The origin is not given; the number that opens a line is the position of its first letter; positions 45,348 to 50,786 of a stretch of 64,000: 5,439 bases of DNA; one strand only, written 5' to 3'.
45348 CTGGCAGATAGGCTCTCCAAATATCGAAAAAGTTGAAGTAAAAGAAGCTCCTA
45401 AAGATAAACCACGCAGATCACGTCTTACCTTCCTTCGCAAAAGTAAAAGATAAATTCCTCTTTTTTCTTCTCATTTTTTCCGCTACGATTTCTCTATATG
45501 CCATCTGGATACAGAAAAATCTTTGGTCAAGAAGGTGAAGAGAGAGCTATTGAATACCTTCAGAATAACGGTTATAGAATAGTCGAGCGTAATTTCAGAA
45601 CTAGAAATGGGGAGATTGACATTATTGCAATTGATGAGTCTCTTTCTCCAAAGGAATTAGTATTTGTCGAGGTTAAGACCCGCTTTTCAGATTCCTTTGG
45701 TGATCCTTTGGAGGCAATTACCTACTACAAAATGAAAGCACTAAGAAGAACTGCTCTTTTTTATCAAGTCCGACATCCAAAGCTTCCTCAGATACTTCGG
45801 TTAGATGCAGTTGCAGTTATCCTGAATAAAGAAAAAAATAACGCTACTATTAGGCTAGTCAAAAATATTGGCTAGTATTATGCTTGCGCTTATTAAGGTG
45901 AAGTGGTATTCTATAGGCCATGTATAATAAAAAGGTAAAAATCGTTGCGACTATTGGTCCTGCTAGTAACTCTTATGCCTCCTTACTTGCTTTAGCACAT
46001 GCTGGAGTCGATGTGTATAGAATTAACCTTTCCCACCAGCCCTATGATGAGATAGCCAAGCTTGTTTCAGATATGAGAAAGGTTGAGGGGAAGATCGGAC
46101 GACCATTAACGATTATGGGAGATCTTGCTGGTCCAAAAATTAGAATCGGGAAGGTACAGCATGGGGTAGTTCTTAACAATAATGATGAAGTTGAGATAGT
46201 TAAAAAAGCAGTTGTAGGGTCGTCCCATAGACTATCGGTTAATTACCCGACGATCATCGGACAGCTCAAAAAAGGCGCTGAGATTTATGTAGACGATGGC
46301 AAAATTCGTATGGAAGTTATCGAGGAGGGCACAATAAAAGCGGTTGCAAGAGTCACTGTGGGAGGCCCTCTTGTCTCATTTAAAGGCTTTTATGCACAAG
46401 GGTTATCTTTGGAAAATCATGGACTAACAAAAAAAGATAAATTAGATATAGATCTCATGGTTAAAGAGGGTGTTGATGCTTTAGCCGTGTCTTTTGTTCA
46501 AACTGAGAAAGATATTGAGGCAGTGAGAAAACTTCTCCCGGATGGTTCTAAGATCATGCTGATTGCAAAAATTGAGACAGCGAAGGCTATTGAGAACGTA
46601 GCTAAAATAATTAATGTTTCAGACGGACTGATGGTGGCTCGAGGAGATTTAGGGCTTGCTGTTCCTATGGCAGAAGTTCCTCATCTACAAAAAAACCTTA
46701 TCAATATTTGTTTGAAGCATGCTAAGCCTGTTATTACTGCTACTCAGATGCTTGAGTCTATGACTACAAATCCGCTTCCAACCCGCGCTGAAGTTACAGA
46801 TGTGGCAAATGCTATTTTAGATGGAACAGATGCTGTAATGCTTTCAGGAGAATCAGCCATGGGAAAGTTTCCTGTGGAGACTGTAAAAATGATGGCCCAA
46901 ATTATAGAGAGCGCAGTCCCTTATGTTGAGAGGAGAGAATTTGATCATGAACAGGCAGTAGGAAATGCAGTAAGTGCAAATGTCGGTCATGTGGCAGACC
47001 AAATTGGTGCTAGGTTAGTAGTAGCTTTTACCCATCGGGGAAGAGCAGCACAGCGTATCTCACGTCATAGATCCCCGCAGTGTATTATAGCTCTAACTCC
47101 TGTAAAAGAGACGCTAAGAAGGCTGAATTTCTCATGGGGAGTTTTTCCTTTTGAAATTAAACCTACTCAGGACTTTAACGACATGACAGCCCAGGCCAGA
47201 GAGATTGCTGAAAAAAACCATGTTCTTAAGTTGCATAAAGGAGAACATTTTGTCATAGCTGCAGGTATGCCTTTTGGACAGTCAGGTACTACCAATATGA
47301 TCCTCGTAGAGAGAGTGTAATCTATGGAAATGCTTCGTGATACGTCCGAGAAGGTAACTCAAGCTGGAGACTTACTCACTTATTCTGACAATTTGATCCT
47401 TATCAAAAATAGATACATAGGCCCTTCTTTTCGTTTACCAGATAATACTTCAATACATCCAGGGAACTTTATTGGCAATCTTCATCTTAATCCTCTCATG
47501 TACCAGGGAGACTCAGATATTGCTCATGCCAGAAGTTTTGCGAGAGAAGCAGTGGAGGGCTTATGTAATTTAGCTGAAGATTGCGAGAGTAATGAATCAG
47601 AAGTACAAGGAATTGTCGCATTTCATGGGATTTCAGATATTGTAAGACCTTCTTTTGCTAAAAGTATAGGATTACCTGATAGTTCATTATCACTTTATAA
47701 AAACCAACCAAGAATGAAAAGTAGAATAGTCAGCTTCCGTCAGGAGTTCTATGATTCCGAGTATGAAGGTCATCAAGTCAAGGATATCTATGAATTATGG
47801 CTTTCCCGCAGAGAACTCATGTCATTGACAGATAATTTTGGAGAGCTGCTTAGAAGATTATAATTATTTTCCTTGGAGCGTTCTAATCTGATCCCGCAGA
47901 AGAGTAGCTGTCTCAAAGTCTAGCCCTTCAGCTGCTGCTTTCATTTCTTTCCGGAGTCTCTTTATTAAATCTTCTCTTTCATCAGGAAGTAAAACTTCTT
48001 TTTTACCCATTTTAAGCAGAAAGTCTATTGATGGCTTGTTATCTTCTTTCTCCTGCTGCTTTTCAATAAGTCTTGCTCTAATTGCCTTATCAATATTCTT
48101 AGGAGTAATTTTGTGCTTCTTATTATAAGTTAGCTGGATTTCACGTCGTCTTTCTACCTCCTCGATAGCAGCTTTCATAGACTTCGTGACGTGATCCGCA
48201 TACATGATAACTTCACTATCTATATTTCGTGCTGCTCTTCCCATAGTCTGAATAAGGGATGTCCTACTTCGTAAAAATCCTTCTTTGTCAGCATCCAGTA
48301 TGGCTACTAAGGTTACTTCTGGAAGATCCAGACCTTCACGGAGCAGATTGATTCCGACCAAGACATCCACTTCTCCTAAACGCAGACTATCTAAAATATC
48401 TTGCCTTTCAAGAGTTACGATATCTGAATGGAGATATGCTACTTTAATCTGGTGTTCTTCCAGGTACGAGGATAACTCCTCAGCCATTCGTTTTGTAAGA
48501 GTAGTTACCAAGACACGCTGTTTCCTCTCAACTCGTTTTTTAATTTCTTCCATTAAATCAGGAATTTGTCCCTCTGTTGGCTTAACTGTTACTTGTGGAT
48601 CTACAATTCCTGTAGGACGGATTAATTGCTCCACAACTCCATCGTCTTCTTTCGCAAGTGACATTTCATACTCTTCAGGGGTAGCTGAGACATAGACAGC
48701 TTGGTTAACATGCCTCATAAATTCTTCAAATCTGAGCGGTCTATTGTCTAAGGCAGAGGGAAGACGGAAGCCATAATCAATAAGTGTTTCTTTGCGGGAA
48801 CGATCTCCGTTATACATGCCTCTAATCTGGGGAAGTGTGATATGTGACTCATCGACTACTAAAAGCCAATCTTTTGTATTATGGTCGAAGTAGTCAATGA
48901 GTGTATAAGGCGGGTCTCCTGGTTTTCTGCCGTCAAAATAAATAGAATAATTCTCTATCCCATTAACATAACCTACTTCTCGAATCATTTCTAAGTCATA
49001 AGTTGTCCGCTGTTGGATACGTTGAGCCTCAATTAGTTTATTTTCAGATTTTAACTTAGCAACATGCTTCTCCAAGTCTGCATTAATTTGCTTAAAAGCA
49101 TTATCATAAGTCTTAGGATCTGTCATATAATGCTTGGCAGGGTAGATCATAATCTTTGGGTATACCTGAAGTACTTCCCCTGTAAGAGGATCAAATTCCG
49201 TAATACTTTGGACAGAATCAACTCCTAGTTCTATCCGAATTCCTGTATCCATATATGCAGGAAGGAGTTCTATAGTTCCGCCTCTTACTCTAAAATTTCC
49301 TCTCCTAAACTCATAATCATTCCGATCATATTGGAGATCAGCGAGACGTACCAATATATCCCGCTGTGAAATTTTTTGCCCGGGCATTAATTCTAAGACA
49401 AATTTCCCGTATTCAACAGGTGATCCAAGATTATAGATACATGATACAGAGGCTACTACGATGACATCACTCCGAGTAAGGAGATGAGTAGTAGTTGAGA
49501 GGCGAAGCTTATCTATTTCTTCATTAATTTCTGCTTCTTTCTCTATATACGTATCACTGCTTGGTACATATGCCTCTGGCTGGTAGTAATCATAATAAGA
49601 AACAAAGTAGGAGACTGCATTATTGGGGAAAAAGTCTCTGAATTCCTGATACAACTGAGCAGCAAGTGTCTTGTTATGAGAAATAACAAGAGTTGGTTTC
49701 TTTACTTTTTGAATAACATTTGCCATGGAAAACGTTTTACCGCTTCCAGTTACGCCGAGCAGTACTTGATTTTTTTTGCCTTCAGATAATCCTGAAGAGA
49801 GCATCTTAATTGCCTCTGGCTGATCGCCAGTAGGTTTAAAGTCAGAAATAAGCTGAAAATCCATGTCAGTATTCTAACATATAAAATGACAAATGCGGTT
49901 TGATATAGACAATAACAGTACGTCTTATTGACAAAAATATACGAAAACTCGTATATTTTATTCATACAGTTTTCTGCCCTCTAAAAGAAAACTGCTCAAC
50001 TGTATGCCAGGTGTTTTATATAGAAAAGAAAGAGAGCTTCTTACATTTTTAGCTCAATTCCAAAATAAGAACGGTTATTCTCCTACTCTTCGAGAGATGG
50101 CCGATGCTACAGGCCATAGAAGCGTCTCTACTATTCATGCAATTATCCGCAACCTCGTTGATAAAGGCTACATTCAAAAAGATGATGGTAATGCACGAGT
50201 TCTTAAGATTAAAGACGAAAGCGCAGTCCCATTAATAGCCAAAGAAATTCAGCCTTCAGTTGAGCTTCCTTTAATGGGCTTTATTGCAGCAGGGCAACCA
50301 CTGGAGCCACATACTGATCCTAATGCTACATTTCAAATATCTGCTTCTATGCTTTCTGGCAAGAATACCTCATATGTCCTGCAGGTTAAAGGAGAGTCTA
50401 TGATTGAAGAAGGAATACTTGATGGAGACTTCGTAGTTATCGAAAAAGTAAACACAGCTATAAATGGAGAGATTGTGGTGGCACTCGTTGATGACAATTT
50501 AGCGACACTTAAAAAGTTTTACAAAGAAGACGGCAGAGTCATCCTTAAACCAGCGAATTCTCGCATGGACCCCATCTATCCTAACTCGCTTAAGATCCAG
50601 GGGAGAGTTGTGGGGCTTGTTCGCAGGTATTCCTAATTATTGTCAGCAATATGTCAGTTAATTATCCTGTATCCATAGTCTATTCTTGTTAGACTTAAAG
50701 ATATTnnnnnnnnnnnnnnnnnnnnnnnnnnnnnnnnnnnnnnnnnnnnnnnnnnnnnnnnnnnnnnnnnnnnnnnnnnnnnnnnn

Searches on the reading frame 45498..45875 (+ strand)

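Call 56: search_protein_families(library=pfam, max_evalue=0.00001, proteins=[window:45498-45875:+])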
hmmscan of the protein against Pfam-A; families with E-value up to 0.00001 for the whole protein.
window:45498-45875:+ (125 aa): 2 families
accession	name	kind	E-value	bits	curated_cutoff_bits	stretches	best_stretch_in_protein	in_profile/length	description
PF02021.23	UPF0102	-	1.4e-27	96.3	23.6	1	13-107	1-80/80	Uncharacterised protein family UPF0102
PF08378.17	NERD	-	2.8e-07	31.5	22.1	1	10-73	2-66/111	Nuclease-related domain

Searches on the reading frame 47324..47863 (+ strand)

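Call 56: search_protein_families(library=pfam, max_evalue=0.00001, proteins=[window:47324-47863:+])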
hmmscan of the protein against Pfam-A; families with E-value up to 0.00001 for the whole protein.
window:47324-47863:+ (179 aa): 1 family
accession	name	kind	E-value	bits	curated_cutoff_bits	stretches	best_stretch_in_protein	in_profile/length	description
PF22790.2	YkoP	-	2.4e-06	27.3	27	1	28-108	36-120/183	YkoP domain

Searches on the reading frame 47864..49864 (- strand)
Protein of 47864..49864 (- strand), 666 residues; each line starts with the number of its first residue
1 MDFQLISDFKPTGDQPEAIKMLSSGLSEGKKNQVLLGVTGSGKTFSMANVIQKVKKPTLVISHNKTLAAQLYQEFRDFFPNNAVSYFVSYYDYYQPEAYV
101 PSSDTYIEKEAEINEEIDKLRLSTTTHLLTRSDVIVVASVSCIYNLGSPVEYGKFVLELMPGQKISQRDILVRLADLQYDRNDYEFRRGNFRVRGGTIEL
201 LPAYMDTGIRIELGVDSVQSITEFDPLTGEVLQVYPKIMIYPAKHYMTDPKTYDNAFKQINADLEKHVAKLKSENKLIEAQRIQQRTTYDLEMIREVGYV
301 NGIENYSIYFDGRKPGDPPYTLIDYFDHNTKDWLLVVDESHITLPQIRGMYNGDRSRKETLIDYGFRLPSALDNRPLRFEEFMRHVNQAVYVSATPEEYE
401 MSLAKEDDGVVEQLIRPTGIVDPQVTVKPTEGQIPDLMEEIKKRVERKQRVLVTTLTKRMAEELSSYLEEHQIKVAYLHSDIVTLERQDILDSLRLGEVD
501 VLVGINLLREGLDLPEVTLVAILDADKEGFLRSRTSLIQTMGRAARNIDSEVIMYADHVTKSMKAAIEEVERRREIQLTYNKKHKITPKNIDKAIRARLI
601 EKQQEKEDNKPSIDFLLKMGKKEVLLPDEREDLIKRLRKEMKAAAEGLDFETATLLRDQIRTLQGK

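Call 57: search_protein_families(library=pfam, max_evalue=0.00001, proteins=[window:47864-49864:-])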
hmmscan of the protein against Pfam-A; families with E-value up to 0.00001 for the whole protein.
window:47864-49864:- (666 aa): 6 families
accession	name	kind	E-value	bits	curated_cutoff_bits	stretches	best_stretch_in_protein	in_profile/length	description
PF17757.6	UvrB_inter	-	3.6e-28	97.9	22.9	1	157-246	1-91/91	UvrB interaction domain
PF00271.37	Helicase_C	-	1e-21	77.7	23.5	1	436-547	5-109/110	Helicase conserved C-terminal domain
PF12344.14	UvrB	-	1.3e-20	73.4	27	1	554-596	1-43/43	Ultra-violet resistance protein B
PF04851.21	ResIII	-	1.9e-11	44.6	22.5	1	10-85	3-83/164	Type III restriction enzyme, res subunit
PF02151.25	UVR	-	3.9e-09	36.4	21.5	1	632-664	2-34/36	UvrB/uvrC motif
PF00270.35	DEAD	-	2e-07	31.3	26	0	14-83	3-73/167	DEAD/DEAH box helicase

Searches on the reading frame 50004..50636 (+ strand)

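Call 57: search_protein_families(library=pfam, max_evalue=0.00001, proteins=[window:50004-50636:+])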
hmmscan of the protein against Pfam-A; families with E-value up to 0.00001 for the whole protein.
window:50004-50636:+ (210 aa): 2 families
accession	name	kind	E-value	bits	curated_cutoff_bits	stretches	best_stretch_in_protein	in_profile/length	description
PF00717.28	Peptidase_S24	-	1.8e-28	99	23.3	1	89-203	1-116/116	Peptidase S24-like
PF01726.22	LexA_DNA_bind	-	6.3e-12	45.5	23.7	1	7-65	6-64/65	LexA DNA binding domain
